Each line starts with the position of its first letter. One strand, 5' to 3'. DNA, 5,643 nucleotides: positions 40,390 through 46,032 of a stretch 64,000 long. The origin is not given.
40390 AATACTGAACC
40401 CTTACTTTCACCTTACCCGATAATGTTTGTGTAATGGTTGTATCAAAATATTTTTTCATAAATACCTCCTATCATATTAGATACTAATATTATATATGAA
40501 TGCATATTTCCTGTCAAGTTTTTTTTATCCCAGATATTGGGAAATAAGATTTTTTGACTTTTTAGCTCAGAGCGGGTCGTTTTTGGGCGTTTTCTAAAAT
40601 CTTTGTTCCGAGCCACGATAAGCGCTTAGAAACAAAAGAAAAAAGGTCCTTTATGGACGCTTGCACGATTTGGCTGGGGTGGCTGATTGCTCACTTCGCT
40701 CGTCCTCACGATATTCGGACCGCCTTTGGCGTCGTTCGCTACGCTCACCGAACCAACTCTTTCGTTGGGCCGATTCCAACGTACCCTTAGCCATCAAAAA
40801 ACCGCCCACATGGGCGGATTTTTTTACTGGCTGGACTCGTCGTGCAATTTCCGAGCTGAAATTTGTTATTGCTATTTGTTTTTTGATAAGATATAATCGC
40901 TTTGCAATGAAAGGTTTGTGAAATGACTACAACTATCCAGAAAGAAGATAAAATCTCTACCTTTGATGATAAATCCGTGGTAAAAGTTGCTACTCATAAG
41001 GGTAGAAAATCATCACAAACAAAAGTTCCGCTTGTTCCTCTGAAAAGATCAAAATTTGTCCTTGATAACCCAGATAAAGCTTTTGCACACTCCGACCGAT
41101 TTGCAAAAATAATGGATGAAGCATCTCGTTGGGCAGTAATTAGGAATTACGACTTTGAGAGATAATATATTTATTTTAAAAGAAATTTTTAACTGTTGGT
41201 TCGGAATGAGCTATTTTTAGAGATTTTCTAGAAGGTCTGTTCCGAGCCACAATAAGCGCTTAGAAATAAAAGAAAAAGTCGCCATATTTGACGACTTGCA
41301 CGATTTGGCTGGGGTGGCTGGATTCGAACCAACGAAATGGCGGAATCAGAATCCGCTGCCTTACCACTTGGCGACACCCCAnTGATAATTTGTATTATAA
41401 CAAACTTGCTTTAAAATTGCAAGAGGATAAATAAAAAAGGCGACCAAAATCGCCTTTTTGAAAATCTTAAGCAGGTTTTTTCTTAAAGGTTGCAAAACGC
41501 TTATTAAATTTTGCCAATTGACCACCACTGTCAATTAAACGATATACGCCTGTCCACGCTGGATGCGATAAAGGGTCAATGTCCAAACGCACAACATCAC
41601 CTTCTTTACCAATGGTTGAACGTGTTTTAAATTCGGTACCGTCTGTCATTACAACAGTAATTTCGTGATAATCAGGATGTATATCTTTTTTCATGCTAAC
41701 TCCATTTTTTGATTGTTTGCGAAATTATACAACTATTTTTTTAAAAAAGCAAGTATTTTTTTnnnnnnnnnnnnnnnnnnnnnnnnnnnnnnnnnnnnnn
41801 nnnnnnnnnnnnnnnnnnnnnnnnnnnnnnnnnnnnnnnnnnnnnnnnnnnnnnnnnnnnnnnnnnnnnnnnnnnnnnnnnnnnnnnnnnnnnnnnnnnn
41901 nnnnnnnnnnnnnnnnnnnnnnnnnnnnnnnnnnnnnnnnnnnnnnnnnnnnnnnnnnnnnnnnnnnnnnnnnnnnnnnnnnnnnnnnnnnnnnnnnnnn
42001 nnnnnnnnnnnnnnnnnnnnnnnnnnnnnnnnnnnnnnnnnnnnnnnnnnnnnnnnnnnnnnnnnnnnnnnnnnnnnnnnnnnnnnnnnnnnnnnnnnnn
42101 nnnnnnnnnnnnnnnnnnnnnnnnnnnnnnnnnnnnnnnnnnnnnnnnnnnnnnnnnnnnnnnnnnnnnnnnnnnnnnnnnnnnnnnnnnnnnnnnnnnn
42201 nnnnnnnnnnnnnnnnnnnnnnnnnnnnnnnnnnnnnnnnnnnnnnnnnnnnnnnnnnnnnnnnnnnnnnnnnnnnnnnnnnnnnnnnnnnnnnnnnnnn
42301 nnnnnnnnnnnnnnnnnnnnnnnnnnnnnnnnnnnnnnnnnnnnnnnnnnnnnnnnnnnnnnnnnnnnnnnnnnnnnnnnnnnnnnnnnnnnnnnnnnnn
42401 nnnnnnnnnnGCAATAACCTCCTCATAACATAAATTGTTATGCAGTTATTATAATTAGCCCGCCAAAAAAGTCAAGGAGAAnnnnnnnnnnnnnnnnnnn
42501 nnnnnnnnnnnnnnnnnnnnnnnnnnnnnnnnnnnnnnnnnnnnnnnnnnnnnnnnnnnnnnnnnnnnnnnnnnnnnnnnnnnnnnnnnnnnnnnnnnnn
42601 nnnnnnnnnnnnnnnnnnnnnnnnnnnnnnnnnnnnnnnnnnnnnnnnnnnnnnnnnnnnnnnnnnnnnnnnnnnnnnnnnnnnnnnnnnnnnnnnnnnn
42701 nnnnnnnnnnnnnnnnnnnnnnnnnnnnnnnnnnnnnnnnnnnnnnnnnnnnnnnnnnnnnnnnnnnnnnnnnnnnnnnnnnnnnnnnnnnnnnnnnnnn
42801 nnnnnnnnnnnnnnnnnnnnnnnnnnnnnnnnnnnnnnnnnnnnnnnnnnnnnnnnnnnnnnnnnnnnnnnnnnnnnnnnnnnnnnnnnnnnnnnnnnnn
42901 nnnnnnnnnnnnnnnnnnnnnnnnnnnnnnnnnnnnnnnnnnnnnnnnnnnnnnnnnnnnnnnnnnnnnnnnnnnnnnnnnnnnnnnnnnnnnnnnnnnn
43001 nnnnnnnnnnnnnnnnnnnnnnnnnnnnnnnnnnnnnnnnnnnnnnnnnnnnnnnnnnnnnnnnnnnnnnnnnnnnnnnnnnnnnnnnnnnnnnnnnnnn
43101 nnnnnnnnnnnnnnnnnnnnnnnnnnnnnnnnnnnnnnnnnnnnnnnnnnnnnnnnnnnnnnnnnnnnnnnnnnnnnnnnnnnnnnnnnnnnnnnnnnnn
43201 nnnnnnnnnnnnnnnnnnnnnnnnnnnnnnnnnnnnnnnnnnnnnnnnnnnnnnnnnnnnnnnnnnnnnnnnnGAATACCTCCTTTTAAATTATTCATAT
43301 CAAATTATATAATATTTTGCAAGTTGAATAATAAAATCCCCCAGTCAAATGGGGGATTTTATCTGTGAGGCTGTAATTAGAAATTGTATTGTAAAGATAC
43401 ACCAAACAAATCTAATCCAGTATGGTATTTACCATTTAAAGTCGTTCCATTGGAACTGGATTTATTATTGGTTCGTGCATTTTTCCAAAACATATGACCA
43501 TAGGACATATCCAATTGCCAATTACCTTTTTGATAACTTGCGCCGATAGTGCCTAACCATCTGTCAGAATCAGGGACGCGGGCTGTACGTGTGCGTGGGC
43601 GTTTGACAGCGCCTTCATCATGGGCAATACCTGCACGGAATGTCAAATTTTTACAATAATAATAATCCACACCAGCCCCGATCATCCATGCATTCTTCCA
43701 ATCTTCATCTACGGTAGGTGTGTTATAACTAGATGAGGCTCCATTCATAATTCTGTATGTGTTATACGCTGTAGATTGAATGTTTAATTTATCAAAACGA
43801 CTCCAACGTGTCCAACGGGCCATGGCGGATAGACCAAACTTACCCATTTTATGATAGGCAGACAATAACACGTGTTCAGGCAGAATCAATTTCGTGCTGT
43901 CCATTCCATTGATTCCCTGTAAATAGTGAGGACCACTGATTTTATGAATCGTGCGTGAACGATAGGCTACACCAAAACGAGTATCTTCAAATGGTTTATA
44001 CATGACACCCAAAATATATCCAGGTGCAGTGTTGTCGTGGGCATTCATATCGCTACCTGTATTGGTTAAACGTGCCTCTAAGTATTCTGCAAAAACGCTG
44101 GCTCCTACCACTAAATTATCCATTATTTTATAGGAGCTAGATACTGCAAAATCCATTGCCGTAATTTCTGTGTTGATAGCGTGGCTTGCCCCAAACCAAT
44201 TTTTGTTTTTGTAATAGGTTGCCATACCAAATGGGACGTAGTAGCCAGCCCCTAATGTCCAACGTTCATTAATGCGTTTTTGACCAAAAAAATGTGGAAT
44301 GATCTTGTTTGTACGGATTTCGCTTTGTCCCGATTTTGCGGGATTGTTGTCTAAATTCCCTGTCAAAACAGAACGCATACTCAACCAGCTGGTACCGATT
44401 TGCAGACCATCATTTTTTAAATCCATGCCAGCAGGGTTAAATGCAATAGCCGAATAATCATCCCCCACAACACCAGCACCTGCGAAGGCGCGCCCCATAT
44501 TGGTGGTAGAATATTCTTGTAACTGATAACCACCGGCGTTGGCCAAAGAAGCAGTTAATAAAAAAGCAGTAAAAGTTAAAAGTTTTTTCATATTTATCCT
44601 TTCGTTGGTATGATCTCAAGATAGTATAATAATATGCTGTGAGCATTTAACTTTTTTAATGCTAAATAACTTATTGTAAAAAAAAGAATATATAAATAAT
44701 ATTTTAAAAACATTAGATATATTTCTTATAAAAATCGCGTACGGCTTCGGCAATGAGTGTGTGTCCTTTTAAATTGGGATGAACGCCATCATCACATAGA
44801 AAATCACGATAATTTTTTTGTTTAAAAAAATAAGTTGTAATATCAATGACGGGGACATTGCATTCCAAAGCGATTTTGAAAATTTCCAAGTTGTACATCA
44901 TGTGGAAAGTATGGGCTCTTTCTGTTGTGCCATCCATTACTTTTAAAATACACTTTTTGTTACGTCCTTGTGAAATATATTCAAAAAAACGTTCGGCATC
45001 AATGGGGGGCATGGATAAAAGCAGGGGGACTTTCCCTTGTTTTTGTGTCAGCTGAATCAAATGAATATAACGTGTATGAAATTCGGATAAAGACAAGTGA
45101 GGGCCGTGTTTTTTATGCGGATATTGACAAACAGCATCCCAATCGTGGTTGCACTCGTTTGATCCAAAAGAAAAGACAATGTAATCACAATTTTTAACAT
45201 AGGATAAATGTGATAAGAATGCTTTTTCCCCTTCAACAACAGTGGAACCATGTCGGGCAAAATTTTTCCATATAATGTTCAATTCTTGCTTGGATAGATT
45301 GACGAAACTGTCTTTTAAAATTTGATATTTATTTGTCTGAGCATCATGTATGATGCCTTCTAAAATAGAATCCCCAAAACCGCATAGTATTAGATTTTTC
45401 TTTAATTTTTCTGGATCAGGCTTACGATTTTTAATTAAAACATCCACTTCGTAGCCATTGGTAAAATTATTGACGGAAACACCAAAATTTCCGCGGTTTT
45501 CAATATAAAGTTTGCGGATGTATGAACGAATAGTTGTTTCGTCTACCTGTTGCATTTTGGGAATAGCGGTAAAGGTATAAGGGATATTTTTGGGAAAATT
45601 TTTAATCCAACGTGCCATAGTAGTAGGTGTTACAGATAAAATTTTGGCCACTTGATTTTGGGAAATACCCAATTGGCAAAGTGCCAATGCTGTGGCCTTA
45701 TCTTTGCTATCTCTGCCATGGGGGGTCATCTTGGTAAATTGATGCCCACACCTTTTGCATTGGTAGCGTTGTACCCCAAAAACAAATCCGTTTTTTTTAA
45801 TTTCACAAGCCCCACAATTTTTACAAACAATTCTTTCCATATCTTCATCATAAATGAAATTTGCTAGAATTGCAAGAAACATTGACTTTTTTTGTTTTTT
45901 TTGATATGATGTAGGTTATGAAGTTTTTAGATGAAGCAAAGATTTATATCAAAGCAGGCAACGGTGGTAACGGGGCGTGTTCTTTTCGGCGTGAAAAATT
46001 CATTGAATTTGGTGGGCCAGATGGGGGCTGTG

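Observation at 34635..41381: Integron-like array of seven single-gene cassettes anchored on the 3' end of tRNA-Gln, with no recombinase in sight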

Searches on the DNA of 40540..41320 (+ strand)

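Call 86: search_dna_similar(query=window:40540-41320:+, collection=phages, mode=distant, max_rows=10)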
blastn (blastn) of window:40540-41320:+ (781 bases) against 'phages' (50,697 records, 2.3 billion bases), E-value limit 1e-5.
No match.

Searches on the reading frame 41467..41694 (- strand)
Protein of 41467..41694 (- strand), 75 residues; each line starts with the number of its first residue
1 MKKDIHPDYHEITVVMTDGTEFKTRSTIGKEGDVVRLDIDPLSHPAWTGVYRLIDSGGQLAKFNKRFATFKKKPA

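Call 8: search_protein_families(library=pfam, proteins=[window:41467-41694:-], max_evalue=0.01)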
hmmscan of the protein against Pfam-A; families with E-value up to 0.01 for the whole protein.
window:41467-41694:- (75 aa): 1 family
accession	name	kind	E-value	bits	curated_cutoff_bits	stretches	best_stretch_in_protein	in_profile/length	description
PF01197.23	Ribosomal_L31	-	2.8e-25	88.7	27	1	1-68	1-65/65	Ribosomal protein L31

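Call 13: find_encoding_contigs(protein=window:41467-41694:-, flank=10000, max_places=10)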
Protein window:41467-41694:- (75 aa): 4 contigs read that carry it; 1 place shown.
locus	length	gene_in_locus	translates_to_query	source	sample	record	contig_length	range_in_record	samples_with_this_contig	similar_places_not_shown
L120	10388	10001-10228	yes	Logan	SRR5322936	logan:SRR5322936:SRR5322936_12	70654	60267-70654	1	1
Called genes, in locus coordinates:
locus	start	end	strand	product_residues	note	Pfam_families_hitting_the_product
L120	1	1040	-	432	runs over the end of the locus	PF13393:tRNA-synt_His, PF03129:HGTP_anticodon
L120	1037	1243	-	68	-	-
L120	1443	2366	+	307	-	-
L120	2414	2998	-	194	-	PF13505:OMP_b-brl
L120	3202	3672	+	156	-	PF03703:bPH_2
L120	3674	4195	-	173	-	PF00583:Acetyltransf_1, PF13673:Acetyltransf_10, PF13508:Acetyltransf_7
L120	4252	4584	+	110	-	PF04266:ASCH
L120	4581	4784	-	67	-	-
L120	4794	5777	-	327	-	PF01018:GTP1_OBG, PF00009:GTP_EFTU (faint), PF01926:MMR_HSR1, PF02421:FeoB_N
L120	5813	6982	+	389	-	PF00657:Lipase_GDSL, PF13472:Lipase_GDSL_2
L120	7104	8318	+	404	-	PF03349:Toluene_X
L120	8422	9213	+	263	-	-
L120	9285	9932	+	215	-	-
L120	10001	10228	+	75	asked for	PF01197:Ribosomal_L31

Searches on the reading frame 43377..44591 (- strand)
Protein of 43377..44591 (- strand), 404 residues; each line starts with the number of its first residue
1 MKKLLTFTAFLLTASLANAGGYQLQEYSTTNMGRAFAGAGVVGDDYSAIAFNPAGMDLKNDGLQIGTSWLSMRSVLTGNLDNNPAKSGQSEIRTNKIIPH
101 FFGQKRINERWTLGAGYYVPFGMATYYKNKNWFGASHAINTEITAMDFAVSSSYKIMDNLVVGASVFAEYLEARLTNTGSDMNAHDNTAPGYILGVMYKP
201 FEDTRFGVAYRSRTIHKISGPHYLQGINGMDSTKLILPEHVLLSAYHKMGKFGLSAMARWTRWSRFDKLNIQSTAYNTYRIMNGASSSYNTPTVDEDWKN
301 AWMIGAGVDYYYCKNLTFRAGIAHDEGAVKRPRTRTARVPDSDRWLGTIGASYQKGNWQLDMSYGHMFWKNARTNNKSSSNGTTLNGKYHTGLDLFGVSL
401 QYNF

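Call 9: search_protein_families(library=pfam, proteins=[window:43377-44591:-], max_evalue=0.001)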
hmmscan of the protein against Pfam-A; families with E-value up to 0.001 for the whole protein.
window:43377-44591:- (404 aa): 2 families
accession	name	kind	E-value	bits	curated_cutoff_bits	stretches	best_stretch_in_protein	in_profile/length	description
PF03349.22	Toluene_X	-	9.5e-72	242.2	29.7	1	12-404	3-421/421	Outer membrane protein transport protein (OMPP1/FadL/TodX)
PF02530.20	Porin_2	-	0.00094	19.1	22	0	260-326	265-330/357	Porin subfamily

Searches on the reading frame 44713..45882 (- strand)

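Call 9: search_protein_families(library=pfam, proteins=[window:44713-45882:-], max_evalue=0.001)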
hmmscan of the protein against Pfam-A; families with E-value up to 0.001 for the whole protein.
window:44713-45882:- (389 aa): 4 families
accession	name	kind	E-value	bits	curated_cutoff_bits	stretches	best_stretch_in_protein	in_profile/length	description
PF13472.12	Lipase_GDSL_2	-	1.5e-12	48.9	32.9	1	169-375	2-177/178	GDSL-like Lipase/Acylhydrolase family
PF00657.28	Lipase_GDSL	-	2.1e-09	38.3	23.6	1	169-381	4-208/208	GDSL-like Lipase/Acylhydrolase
PF13384.12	HTH_23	-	0.00016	21.8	24.6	1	59-96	4-41/50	Homeodomain-like domain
PF12760.12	Zn_ribbon_IS1595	-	0.00068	20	25.4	0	17-48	18-46/46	Transposase zinc-ribbon domain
